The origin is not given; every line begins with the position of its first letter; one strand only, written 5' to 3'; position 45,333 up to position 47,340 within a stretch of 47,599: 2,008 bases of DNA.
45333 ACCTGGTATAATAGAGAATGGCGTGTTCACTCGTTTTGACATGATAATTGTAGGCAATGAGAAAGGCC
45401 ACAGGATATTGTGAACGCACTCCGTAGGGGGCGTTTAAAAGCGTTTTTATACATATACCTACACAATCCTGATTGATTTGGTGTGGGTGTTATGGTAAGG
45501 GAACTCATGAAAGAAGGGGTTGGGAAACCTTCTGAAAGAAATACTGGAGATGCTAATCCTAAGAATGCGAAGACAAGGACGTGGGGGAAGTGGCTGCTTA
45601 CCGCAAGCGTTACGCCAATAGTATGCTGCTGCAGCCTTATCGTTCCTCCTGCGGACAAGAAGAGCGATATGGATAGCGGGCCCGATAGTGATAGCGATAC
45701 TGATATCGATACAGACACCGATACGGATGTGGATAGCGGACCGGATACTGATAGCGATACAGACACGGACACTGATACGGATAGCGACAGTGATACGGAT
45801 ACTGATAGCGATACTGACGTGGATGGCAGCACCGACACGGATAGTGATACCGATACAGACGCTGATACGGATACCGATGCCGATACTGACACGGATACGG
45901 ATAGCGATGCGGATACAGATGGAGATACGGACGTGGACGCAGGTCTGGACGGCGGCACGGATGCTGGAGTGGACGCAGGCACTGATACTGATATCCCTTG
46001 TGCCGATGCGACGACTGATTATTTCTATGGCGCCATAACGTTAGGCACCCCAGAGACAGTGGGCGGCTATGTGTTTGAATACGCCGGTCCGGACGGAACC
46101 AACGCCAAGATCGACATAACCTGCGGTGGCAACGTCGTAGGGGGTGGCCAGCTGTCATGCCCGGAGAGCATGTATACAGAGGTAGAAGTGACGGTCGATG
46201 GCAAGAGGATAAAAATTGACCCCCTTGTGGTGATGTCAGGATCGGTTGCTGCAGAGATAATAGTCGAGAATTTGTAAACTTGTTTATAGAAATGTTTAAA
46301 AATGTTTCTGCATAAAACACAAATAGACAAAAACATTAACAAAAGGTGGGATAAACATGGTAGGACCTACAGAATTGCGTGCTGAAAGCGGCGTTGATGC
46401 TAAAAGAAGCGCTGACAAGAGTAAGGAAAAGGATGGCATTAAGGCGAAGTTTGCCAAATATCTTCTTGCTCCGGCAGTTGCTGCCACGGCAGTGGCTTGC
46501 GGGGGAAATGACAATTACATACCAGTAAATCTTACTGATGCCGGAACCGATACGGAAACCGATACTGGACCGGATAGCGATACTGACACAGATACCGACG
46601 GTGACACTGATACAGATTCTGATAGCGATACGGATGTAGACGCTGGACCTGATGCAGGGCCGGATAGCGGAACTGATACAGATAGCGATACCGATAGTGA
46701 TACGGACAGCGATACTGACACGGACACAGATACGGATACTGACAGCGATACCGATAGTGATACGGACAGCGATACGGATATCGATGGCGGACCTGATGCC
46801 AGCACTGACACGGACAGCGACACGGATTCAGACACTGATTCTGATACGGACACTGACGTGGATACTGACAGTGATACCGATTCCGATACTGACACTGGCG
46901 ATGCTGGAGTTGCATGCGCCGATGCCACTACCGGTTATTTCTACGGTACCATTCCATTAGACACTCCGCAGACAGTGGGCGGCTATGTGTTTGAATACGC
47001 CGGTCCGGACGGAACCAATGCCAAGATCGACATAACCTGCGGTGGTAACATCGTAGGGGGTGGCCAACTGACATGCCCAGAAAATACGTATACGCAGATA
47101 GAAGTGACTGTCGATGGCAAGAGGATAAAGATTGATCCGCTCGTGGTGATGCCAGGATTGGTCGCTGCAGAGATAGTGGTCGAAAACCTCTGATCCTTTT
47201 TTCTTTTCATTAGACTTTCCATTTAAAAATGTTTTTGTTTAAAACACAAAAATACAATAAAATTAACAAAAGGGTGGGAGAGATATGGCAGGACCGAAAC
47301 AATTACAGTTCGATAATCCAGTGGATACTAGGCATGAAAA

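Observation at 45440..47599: Tandem triplet (plus a distant fourth copy at 21542-22261) of lipobox proteins with hypervariable Asp-Thr/Ser tracts and a near-identical C-terminal domain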

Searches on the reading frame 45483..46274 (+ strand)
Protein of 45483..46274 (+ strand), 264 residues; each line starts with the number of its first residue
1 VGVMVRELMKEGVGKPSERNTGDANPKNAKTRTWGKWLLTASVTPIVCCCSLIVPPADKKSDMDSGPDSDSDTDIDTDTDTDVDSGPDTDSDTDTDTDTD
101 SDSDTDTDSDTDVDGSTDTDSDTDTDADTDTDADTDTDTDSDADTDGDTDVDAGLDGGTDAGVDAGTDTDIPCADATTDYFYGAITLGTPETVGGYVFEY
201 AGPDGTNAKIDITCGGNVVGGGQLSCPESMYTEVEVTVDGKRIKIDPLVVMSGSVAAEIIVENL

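Call 4: search_protein_families(library=pfam, proteins=[window:45483-46274:+], max_evalue=1)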
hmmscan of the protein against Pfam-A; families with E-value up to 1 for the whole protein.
window:45483-46274:+ (264 aa): 2 families
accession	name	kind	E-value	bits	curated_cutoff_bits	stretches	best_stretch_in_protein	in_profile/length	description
PF03911.21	Sec61_beta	-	0.2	12.2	27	1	241-261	14-34/41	Sec61beta family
PF22251.1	PFF1_TM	-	0.21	11.5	32.3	1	58-137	124-207/300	Vacuolar membrane protease, transmembrane domain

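Call 36: search_protein_families(library=ncbifam, proteins=[window:45492-46274:+], max_evalue=1)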
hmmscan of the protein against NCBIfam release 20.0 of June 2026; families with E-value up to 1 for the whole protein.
window:45492-46274:+ (261 aa): 7 families
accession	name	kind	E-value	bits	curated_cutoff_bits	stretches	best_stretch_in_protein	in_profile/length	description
NF012181.0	MSCRAMM_SdrD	exception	2.4e-18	65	2500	1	55-177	1213-1335/1379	MSCRAMM family adhesin SdrD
NF000535.3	MSCRAMM_SdrC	exception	5.2e-18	64.5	1700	1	55-176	797-918/963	MSCRAMM family adhesin SdrC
NF033609.2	MSCRAMM_ClfA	exception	7.4e-14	50.4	1150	1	57-165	661-769/934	MSCRAMM family adhesin clumping factor ClfA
NF033845.1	MSCRAMM_ClfB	exception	1.2e-13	49.9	999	1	55-167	585-698/871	MSCRAMM family adhesin clumping factor ClfB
NF033849.1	ser_rich_anae_1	subfamily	0.025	11.9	650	1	81-142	267-330/1163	serine-rich protein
TIGR00927.1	2A1904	subfamily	0.078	10.6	710.1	1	51-155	729-831/1209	K+-dependent Na+/Ca+ exchanger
NF045516.2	SepX_GlpR_1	exception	0.41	10.4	160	1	53-142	58-142/293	divisome protein SepX/GlpR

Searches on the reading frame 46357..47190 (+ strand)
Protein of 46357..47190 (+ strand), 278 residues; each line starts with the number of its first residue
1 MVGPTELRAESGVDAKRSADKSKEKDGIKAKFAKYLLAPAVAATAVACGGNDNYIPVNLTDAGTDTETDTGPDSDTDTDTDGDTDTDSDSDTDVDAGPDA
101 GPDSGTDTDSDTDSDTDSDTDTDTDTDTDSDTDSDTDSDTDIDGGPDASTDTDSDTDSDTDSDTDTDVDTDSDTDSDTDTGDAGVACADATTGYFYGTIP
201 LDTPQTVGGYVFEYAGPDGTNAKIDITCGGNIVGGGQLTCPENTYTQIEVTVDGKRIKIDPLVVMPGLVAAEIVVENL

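Call 4: search_protein_families(library=pfam, proteins=[window:46357-47190:+], max_evalue=1)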
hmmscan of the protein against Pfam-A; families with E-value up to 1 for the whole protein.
window:46357-47190:+ (278 aa): 0 families

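Call 10: find_homologous_proteins(query=window:46357-47190:+, region=181-278)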
Query window:46357-47190:+, residues 181-278 (98 aa): 3 proteins with E <= 0.001 among 463 candidates.
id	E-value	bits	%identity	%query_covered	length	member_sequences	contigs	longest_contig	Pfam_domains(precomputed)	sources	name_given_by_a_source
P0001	1.3e-13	69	53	98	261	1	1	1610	-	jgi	jgi:hypothetical protein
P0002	3.8e-13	67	46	95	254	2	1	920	-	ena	-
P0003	1.7e-12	65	45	95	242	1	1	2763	-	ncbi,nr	ncbi:hypothetical protein HZC07_04265 [Candidatus Micrarchaeota archaeon]|nr:hypothetical protein [C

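Call 36: search_protein_families(library=ncbifam, proteins=[window:46357-47190:+], max_evalue=1)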
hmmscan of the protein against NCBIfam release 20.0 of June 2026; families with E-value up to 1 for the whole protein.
window:46357-47190:+ (278 aa): 5 families
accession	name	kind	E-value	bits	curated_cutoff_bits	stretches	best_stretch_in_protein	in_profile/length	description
NF000535.3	MSCRAMM_SdrC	exception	7.9e-20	70.5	1700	1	63-181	787-905/963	MSCRAMM family adhesin SdrC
NF012181.0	MSCRAMM_SdrD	exception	1e-18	66.3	2500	1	65-179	1205-1319/1379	MSCRAMM family adhesin SdrD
NF033845.1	MSCRAMM_ClfB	exception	1.9e-18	65.8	999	1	61-180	666-784/871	MSCRAMM family adhesin clumping factor ClfB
NF033609.2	MSCRAMM_ClfA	exception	2e-16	58.9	1150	1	65-179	643-757/934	MSCRAMM family adhesin clumping factor ClfA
NF033849.1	ser_rich_anae_1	subfamily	0.016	12.6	650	1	66-182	246-350/1163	serine-rich protein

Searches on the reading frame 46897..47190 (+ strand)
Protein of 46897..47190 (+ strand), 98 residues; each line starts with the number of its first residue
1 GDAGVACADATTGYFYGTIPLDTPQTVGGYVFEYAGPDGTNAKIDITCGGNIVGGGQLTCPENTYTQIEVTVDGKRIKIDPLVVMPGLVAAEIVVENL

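Call 15: search_protein_representatives(protein=window:46897-47190:+)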
Query: 98 residues. Proteins with E-value up to 0.001 (for the whole library): 59; up to 1e-10: 21; up to 1e-30: 0. The best 59 are listed.
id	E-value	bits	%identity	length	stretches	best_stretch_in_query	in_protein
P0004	8.7e-19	83.5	43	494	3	1-95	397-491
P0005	2.8e-17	78.7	48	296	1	2-98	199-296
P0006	3.8e-17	78.3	51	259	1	2-97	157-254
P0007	2.4e-16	75.7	46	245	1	2-98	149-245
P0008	6.4e-15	71.1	50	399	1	3-96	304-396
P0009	1.1e-14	70.4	52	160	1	2-98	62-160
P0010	1.5e-14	70.0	48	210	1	2-85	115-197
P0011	4.0e-14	68.6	47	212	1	2-89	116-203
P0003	5.3e-13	65.0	49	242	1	4-81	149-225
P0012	6.5e-13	64.7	50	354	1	4-82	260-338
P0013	6.6e-13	64.7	48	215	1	3-83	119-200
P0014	6.6e-13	64.7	45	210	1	2-90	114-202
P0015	1.3e-12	63.7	49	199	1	2-82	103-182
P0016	1.8e-12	63.2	53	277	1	5-83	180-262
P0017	1.9e-12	63.2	46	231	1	2-98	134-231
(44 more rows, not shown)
